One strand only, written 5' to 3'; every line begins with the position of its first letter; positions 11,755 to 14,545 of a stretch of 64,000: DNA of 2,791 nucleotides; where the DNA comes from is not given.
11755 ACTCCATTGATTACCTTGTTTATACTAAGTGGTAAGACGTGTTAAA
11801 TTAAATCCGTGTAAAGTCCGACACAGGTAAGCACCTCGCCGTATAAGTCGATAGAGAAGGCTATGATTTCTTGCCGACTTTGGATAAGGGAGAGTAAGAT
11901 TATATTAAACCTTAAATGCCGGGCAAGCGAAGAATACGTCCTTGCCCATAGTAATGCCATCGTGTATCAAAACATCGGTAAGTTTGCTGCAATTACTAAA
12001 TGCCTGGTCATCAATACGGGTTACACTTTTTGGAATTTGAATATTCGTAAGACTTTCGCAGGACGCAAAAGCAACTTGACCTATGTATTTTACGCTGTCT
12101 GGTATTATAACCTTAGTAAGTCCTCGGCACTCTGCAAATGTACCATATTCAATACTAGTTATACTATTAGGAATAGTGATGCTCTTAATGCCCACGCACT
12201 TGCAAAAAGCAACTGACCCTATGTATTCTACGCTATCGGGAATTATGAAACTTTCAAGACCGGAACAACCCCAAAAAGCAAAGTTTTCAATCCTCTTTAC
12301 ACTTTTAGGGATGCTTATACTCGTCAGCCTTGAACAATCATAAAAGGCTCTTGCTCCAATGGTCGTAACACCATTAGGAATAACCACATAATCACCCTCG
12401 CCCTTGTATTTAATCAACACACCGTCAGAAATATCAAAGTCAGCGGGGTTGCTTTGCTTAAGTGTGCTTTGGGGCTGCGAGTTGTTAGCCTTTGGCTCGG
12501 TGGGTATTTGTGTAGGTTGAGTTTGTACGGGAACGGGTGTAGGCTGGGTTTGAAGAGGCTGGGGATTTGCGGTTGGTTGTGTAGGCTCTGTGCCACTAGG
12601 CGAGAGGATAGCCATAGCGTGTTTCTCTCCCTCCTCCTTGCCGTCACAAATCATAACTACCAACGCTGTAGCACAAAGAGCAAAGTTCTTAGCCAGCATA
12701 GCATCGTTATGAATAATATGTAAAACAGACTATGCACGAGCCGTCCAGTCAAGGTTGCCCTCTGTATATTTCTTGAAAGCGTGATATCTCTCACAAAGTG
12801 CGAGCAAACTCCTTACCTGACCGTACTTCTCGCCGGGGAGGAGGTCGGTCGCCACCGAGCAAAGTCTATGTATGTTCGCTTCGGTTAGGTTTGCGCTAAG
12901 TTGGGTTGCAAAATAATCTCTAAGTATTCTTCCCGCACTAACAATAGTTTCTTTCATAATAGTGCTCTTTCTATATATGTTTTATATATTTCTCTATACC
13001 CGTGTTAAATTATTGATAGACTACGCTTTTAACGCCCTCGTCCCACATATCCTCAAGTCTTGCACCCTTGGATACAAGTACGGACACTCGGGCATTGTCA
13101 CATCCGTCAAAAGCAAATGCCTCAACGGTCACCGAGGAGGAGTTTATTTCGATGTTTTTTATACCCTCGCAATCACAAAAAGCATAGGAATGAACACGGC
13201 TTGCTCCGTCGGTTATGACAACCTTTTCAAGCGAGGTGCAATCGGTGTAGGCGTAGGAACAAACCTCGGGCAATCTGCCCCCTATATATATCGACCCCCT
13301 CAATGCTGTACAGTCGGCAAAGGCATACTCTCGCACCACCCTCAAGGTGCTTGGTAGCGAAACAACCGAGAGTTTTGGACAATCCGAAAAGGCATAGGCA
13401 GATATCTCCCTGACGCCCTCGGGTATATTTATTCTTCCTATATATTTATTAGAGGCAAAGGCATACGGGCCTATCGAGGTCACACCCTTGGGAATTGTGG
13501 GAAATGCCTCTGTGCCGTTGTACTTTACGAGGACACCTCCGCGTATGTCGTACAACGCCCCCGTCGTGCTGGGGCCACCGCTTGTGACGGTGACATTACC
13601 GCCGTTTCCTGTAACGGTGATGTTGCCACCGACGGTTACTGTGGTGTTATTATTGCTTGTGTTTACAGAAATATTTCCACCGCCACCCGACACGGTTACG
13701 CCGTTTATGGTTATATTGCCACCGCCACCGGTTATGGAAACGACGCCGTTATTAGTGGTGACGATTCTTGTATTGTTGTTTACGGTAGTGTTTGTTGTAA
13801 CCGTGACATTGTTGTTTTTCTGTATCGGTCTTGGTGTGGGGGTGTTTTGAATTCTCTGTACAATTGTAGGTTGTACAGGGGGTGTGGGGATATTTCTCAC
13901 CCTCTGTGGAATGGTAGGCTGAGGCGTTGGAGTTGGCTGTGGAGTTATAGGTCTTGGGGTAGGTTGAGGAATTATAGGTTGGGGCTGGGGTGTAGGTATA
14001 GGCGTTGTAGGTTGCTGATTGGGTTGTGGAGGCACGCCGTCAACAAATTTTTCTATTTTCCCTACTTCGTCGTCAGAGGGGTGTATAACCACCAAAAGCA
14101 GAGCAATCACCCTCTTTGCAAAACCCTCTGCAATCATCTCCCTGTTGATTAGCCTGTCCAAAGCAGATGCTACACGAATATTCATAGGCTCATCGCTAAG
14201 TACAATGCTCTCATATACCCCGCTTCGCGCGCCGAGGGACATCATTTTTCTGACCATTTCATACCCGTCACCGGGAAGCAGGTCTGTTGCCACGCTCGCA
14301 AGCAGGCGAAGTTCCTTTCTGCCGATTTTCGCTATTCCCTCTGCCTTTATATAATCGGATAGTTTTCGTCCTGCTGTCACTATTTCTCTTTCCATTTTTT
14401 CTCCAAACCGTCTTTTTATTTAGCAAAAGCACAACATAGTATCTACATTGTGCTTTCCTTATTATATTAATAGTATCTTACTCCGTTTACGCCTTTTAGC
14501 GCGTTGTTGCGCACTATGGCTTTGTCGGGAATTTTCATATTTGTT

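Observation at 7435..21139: Candidate undescribed system: kinase-vWA-PP2C triad, transglutaminase-like protein and six tandem cytosolic LRR paralogs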

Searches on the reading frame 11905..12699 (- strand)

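Call 3: search_protein_families(library=pfam, proteins=[window:11905-12699:-], max_evalue=0.01)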
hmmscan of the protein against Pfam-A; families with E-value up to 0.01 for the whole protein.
window:11905-12699:- (264 aa): 3 families
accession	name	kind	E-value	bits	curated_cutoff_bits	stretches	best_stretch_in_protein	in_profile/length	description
PF13306.12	LRR_5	-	1.8e-45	154.4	27.7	2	159-259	2-101/127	BspA type Leucine rich repeat region (6 copies)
PF13855.12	LRR_8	-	1.6e-05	25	27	0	109-150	11-53/61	Leucine rich repeat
PF05725.18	FNIP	-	3.4e-05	24.3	21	0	173-206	7-39/44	FNIP Repeat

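Call 4: search_protein_families(library=padloc, proteins=[window:11905-12699:-], max_evalue=0.01)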
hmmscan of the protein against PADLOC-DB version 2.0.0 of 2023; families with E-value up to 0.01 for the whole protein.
window:11905-12699:- (264 aa): 0 families

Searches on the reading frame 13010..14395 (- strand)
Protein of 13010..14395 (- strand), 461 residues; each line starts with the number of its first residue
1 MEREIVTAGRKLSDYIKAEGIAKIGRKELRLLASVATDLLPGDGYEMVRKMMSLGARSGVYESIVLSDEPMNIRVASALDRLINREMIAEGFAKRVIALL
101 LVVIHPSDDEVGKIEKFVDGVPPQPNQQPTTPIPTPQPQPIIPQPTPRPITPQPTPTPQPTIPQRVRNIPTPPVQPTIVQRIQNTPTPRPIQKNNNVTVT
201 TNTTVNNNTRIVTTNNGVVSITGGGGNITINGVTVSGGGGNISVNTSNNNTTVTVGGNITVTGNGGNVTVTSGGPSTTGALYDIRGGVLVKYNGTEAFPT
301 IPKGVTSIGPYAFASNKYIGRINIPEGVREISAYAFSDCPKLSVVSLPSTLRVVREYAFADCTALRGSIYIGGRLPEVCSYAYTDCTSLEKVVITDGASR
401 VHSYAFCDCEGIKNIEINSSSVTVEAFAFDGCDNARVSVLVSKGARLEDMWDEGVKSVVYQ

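Call 3: search_protein_families(library=pfam, proteins=[window:13010-14395:-], max_evalue=0.01)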
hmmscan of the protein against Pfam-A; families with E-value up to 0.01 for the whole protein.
window:13010-14395:- (461 aa): 1 family
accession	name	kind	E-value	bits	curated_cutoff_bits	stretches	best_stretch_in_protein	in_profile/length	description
PF13306.12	LRR_5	-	1.4e-27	96.5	27.7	2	300-366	17-82/127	BspA type Leucine rich repeat region (6 copies)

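Call 4: search_protein_families(library=padloc, proteins=[window:13010-14395:-], max_evalue=0.01)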
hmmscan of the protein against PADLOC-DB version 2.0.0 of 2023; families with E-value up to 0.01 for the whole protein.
window:13010-14395:- (461 aa): 0 families

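Call 36: search_protein_families(library=ncbifam, proteins=[window:13010-14395:-], max_evalue=0.01)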
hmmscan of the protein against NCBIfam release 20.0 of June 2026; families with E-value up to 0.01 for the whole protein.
window:13010-14395:- (461 aa): 1 family
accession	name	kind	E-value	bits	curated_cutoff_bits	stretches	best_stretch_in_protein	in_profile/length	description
NF047961.1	adhesin_HupY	equivalog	3.8e-14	51.8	1250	1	300-431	192-320/978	leucine-rich repeat adhesin HupY/LrrG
